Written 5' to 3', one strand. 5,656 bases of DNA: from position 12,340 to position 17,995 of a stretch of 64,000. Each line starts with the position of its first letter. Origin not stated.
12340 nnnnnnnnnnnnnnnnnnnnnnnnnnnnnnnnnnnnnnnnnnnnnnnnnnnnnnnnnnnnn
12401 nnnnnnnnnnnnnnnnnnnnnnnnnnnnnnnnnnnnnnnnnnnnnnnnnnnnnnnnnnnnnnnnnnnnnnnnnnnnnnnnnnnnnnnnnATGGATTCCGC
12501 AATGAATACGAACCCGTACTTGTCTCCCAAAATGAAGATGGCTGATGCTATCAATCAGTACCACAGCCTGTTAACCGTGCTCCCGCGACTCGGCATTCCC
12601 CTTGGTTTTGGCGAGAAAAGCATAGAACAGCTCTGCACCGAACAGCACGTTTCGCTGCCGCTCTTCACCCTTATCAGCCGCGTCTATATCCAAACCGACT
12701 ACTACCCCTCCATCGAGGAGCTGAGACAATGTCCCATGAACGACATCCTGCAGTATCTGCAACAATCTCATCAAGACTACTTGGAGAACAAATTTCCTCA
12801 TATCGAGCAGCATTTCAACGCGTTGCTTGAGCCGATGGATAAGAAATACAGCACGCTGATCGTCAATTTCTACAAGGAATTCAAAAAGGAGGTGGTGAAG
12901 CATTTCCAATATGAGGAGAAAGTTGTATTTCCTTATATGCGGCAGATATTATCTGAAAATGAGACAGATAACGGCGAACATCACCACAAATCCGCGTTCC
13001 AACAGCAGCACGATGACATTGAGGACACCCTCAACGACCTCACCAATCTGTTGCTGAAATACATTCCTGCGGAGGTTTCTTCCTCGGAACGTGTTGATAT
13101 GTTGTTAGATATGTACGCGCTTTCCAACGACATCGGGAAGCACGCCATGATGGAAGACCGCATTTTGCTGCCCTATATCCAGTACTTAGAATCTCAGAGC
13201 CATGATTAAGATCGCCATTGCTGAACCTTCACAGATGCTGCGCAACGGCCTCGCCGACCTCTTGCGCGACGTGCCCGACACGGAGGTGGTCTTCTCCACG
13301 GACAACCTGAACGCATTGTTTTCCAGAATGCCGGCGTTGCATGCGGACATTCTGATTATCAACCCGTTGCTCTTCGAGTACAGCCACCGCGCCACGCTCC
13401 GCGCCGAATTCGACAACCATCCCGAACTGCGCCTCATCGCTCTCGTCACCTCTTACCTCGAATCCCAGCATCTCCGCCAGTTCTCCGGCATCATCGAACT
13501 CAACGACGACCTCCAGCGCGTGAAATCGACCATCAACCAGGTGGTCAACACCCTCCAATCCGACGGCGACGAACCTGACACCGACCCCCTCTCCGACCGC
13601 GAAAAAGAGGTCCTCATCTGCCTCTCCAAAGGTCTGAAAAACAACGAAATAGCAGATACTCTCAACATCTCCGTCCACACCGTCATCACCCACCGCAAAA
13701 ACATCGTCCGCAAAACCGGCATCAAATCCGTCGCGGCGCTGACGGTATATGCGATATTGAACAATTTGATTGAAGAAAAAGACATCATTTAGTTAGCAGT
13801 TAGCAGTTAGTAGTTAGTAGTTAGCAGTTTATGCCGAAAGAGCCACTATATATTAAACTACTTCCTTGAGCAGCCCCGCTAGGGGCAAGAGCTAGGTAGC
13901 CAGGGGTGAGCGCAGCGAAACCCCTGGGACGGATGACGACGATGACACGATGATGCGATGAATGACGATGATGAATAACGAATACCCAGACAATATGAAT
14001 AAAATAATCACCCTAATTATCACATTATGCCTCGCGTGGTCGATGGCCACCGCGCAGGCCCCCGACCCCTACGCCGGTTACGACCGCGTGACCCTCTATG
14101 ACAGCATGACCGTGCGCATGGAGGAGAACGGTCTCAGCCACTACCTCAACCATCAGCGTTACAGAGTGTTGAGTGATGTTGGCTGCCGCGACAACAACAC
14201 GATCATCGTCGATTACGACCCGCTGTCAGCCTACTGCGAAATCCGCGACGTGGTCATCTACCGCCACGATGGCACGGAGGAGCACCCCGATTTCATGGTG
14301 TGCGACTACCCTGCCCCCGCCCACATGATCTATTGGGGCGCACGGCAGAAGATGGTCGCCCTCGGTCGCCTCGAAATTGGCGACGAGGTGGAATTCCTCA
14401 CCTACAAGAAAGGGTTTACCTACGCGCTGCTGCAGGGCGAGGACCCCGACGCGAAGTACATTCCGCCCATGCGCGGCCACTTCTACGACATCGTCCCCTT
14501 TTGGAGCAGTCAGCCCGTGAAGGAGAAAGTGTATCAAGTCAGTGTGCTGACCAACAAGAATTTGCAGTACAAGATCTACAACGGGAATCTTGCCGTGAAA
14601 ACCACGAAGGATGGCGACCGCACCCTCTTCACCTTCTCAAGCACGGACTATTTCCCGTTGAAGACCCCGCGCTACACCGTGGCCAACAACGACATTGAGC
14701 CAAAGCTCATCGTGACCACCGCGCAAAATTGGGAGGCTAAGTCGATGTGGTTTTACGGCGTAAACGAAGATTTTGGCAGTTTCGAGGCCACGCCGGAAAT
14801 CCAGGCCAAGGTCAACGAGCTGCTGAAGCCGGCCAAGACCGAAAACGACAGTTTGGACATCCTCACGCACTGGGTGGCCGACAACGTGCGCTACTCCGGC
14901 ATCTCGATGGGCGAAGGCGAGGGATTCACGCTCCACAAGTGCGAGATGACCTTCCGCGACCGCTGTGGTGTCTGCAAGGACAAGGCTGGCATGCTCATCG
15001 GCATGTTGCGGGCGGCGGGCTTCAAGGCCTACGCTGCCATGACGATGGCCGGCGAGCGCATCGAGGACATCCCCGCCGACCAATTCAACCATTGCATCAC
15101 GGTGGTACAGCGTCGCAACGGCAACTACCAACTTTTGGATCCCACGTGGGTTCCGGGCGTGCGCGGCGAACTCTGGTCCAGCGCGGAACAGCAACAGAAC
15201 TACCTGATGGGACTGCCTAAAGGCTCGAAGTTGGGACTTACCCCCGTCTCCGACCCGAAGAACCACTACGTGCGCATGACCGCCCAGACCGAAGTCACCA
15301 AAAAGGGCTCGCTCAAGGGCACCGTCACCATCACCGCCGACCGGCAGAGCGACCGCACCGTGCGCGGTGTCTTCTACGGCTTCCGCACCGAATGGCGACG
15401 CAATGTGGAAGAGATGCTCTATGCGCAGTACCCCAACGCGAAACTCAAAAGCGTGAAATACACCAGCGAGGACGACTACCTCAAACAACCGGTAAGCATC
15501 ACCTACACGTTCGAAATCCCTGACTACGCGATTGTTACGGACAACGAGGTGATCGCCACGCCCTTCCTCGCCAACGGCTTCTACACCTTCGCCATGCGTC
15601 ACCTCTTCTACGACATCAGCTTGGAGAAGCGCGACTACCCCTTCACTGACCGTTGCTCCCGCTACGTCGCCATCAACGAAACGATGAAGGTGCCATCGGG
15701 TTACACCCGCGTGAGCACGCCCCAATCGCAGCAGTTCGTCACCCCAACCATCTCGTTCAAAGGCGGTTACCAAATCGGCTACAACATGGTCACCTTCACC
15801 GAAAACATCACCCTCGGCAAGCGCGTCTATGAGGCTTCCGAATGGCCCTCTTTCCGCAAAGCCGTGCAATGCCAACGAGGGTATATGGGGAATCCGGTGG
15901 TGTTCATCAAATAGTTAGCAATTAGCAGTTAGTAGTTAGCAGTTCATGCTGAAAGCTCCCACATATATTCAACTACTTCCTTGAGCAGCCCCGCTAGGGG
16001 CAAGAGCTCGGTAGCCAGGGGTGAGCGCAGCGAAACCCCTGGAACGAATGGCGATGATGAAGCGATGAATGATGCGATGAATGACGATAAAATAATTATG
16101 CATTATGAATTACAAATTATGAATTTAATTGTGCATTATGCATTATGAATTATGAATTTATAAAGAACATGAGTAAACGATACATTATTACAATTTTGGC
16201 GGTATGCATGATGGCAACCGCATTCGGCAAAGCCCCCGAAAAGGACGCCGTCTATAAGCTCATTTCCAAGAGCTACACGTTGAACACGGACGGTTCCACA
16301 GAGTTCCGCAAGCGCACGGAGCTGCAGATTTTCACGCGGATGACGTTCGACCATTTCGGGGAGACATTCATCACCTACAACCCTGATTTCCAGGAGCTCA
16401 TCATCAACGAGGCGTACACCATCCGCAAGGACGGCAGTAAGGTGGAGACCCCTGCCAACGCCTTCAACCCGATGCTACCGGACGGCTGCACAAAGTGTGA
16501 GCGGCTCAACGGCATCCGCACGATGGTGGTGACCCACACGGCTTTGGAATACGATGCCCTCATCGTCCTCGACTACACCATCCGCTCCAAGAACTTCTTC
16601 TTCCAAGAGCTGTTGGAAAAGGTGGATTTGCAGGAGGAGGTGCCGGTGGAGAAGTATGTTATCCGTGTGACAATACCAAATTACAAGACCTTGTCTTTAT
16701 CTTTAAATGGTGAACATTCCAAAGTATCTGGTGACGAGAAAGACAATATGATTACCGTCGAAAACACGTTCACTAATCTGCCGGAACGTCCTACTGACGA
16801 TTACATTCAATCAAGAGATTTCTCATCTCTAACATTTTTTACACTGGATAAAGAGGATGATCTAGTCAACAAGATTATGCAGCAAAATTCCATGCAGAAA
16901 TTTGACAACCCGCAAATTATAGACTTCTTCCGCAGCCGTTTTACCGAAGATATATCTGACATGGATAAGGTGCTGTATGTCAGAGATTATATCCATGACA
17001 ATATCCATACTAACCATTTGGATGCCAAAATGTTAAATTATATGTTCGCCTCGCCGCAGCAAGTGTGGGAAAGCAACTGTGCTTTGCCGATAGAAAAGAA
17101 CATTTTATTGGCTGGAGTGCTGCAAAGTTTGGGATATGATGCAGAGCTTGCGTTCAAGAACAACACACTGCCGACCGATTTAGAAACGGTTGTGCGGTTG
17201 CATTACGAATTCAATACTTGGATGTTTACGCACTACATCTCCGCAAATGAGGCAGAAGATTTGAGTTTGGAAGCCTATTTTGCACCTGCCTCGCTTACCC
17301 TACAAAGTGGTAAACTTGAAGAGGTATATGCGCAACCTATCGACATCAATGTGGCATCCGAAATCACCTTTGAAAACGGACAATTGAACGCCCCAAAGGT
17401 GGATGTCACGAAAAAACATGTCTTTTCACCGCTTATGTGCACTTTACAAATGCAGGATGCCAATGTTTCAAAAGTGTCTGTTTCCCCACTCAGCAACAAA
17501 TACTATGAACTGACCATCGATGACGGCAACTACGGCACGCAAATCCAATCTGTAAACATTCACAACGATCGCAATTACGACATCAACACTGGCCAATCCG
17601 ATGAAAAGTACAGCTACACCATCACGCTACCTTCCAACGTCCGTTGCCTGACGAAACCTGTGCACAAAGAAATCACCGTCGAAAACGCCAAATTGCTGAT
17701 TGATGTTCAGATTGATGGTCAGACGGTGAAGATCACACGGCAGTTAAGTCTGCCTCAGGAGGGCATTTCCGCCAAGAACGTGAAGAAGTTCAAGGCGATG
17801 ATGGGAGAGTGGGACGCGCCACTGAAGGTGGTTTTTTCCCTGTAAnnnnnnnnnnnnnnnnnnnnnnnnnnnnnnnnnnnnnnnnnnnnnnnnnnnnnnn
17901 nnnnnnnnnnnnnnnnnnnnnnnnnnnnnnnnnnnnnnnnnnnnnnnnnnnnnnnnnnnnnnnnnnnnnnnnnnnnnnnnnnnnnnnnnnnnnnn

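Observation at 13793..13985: A ~110-190 bp structured repeat in three copies, each immediately 5' of and co-oriented with an exported or envelope protein gene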

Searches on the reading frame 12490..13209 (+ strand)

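Call 14: search_protein_families(library=pfam, proteins=[window:12490-13209:+])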
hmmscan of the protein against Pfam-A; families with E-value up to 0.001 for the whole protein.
window:12490-13209:+ (239 aa): 1 family
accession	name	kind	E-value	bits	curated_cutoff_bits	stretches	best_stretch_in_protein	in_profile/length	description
PF01814.28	Hemerythrin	-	1.8e-12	48.2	25.3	1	107-230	22-127/127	Hemerythrin HHE cation binding domain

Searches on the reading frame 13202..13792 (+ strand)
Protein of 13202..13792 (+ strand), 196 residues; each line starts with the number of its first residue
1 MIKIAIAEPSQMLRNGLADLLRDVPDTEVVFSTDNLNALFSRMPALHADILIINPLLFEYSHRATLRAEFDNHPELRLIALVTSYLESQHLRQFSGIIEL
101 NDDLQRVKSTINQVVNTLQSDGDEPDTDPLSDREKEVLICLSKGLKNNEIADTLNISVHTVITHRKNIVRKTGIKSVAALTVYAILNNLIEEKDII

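Call 14: search_protein_families(library=pfam, proteins=[window:13202-13792:+])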
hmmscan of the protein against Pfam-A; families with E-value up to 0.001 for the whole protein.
window:13202-13792:+ (196 aa): 1 family
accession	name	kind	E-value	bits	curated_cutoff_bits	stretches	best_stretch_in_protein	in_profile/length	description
PF00196.25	GerE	-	3.5e-17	62.2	23.5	1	128-184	1-57/57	Bacterial regulatory proteins, luxR family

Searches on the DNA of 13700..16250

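Call 15: search_rna_families(source=window, start=13700, end=16250, threshold=evalue, max_evalue=10)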
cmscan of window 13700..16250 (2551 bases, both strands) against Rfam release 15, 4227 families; matches with E-value up to 10: 7.
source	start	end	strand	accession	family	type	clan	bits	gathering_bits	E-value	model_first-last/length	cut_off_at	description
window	16144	16210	+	RF02408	snoR124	Gene; snRNA; snoRNA; CD-box;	-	22.8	70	2.2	1-77/77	no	Small nucleolar RNA snoR124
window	16065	16103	+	RF00348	snoR9_plant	Gene; snRNA; snoRNA; CD-box;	-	20.5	43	4.9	1-129/129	no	Small nucleolar RNA snoR9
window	16050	16101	+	RF01140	sR20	Gene; snRNA; snoRNA; CD-box;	-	20.3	44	0.38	1-56/56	no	Small nucleolar RNA sR20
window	16086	16158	+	RF00708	mir-450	Gene; miRNA;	-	19.8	60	6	1-78/78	no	mir-450 microRNA precursor family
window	16050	16110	+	RF00277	SNORD49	Gene; snRNA; snoRNA; CD-box;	CL00062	16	37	1.4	1-71/71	no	Small nucleolar RNA SNORD49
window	13935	13983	+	RF01140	sR20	Gene; snRNA; snoRNA; CD-box;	-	15.3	44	8.1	1-56/56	no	Small nucleolar RNA sR20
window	16050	16064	+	RF01152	sR1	Gene; snRNA; snoRNA; CD-box;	-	11.4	45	10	1-57/57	no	Small nucleolar RNA sR1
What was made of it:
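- On Any curated RNA family (Rfam 15): The permissive scan of 13700-16250 gave only chance snoRNA/miRNA hits with E of 0.38 or more (call 15).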

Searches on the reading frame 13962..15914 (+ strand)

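Call 14: search_protein_families(library=pfam, proteins=[window:13962-15914:+])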
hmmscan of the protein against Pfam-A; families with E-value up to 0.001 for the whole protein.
window:13962-15914:+ (650 aa): 2 families
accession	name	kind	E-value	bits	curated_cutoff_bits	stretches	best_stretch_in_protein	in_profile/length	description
PF12969.12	DUF3857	-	3.4e-28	99.2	24.6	1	56-230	2-166/170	Domain of Unknown Function with PDB structure (DUF3857)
PF01841.26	Transglut_core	-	2.3e-07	31.5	23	1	284-393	4-107/108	Transglutaminase-like superfamily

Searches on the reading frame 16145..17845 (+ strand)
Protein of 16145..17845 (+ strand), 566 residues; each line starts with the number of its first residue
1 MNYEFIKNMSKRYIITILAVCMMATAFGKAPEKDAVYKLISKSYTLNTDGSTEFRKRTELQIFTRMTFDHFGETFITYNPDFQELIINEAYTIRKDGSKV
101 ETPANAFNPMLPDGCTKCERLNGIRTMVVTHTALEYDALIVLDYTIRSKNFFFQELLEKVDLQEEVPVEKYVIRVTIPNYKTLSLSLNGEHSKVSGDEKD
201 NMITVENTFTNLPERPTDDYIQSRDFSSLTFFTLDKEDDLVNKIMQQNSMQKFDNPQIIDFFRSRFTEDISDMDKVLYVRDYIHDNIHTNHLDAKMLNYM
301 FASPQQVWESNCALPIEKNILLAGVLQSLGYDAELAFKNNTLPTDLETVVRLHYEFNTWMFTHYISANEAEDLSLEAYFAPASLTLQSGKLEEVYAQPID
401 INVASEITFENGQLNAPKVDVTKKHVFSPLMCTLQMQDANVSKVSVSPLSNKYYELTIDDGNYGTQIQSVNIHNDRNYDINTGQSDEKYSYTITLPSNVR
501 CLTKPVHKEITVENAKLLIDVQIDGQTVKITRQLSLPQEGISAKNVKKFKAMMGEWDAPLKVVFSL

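Call 14: search_protein_families(library=pfam, proteins=[window:16145-17845:+])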
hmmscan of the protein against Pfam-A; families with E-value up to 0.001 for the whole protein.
window:16145-17845:+ (566 aa): 2 families
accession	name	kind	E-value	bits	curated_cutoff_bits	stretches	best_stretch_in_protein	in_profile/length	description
PF12969.12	DUF3857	-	4.3e-26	92.4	24.6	1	49-208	2-162/170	Domain of Unknown Function with PDB structure (DUF3857)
PF12970.12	DUF3858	-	2.9e-10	40.7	27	1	461-560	12-110/116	Domain of Unknown Function with PDB structure (DUF3858)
